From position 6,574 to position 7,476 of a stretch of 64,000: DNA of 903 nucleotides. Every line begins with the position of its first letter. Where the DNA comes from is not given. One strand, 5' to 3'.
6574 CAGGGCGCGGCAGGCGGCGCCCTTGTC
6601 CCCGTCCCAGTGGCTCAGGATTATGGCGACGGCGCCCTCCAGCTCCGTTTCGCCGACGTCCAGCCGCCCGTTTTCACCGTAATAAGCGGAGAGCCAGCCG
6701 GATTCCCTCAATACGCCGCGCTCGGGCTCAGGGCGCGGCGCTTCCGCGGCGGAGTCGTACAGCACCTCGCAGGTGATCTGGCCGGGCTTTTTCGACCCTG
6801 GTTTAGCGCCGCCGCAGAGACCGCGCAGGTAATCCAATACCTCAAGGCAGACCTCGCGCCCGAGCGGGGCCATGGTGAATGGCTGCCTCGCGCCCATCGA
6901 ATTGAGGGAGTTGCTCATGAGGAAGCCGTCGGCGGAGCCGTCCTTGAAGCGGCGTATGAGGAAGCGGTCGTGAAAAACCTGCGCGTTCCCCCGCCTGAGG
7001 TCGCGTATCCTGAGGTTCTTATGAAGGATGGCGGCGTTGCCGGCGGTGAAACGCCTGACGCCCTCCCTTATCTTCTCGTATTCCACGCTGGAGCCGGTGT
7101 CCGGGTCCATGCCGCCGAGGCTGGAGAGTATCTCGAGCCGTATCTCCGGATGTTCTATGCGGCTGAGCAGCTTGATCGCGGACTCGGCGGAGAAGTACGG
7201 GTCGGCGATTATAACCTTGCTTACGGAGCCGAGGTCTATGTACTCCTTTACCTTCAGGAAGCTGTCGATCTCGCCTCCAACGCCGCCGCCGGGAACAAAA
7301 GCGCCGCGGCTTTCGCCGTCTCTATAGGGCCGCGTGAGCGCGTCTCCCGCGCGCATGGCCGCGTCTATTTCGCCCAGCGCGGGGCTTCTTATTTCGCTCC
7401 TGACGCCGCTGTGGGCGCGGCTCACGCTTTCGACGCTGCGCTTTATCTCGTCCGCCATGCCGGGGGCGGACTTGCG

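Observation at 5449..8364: Orphan ~970-aa protein with a PLD-superfamily-like HxR...SxN motif (MIT_C-like) and no recognisable partners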

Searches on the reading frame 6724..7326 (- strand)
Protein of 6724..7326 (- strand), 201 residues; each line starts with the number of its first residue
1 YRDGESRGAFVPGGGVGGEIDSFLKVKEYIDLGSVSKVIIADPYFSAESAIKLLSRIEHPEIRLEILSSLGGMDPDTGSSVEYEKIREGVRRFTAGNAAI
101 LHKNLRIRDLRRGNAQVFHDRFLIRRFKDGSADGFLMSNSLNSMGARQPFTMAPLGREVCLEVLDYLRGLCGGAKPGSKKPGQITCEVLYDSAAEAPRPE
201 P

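Call 42: predict_structure(alignment_id=A2)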
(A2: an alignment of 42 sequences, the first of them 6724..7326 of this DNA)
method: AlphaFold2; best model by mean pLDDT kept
length: 201 residues; sequences in the alignment: 42
mean_pLDDT: 89.6   pTM: 0.87
mean pLDDT of the five models: 89.6, 88.8, 88.8, 88.7, 88.6
residues with pLDDT >= 90: 141; 70-90: 47; 50-70: 10; < 50: 3
segments of 3 or more residues with pLDDT < 50: 1-3
pLDDT, mean of each block of 10 residues (from residue 1): 69 92 94 96 94 89 96 80 90 93 95 91 97 95 90 96 96 78 90 74 51
secondary structure, 60 per line:
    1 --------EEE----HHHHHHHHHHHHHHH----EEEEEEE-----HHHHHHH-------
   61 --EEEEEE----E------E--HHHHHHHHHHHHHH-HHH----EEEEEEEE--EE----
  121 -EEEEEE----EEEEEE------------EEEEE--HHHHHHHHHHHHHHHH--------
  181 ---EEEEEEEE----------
elements in order: E9-11 H16-30 E35-41 H47-53 E63-68 H83-96 E105-112 E122-127 E132-137 E150-154 H157-172 E184-191

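Call 45: fold_search(model_id=the predicted structure, library=pdb)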
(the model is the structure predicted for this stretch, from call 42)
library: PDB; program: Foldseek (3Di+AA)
matches with E <= 10: 535; with E <= 0.001: 22
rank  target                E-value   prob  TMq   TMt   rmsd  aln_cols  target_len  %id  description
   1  2o8r_A                1.1e-04  1.00  0.48  0.18   7.6       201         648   14  Crystal Structure of Polyphosphate Kinase from Porphyromonas Gingivalis (released 2006-12-19)
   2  2o8r_B                1.5e-04  1.00  0.43  0.16  10.4       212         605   13  Crystal Structure of Polyphosphate Kinase from Porphyromonas Gingivalis (released 2006-12-19)
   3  1q32_B                2.7e-04  1.00  0.42  0.23   7.4       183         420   15  Crystal Structure Analysis of the Yeast Tyrosyl-DNA Phosphodiesterase (released 2004-09-07)
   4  3qph_A                2.7e-04  1.00  0.37  0.25   7.4       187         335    9  The three-dimensional structure of TrmB, a global transcriptional regulator of the hyperthermophilic archaeon Pyrococc (released 2012-05-30)
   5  6ehi_D                2.9e-04  1.00  0.51  0.62   4.8       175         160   11  NucT from Helicobacter pylori (released 2018-01-17)
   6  6ehi_B                3.1e-04  1.00  0.52  0.63   4.6       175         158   12  NucT from Helicobacter pylori (released 2018-01-17)
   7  3sq8_A                4.0e-04  1.00  0.43  0.23   6.8       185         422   14  Crystal Structure Analysis of the Yeast Tyrosyl-DNA Phosphodiesterase 1 H432R Mutant (SCAN1 Mutant) (released 2011-12-28)
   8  3sq5_D                4.5e-04  1.00  0.45  0.25   8.8       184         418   15  Crystal Structure Analysis of the Yeast Tyrosyl-DNA Phosphodiesterase H432N Mutant (released 2011-12-28)
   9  5bpd_C                4.8e-04  1.00  0.40  0.33   7.1       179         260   14  Structure of TrmBL2, an archaeal chromatin protein, shows a novel mode of DNA binding. (released 2015-09-02)
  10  1q32_A                5.4e-04  1.00  0.44  0.24   7.3       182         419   14  Crystal Structure Analysis of the Yeast Tyrosyl-DNA Phosphodiesterase (released 2004-09-07)
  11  3sq5_B                5.4e-04  1.00  0.42  0.23   8.0       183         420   14  Crystal Structure Analysis of the Yeast Tyrosyl-DNA Phosphodiesterase H432N Mutant (released 2011-12-28)
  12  3sq3_A                5.8e-04  1.00  0.45  0.24   8.3       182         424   13  Crystal Structure Analysis of the Yeast Tyrosyl-DNA Phosphodiesterase H182A Mutant (released 2011-12-28)
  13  4gel_A                6.1e-04  1.00  0.45  0.47   5.6       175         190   14  Crystal structure of Zucchini (released 2012-10-17)
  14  6ehi_A                6.5e-04  1.00  0.52  0.63   4.6       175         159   12  NucT from Helicobacter pylori (released 2018-01-17)
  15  5bpi_D                6.5e-04  1.00  0.41  0.34   6.6       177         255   16  Structure of TrmBL2, an archaeal chromatin protein, shows a novel mode of DNA binding. (released 2015-09-02)
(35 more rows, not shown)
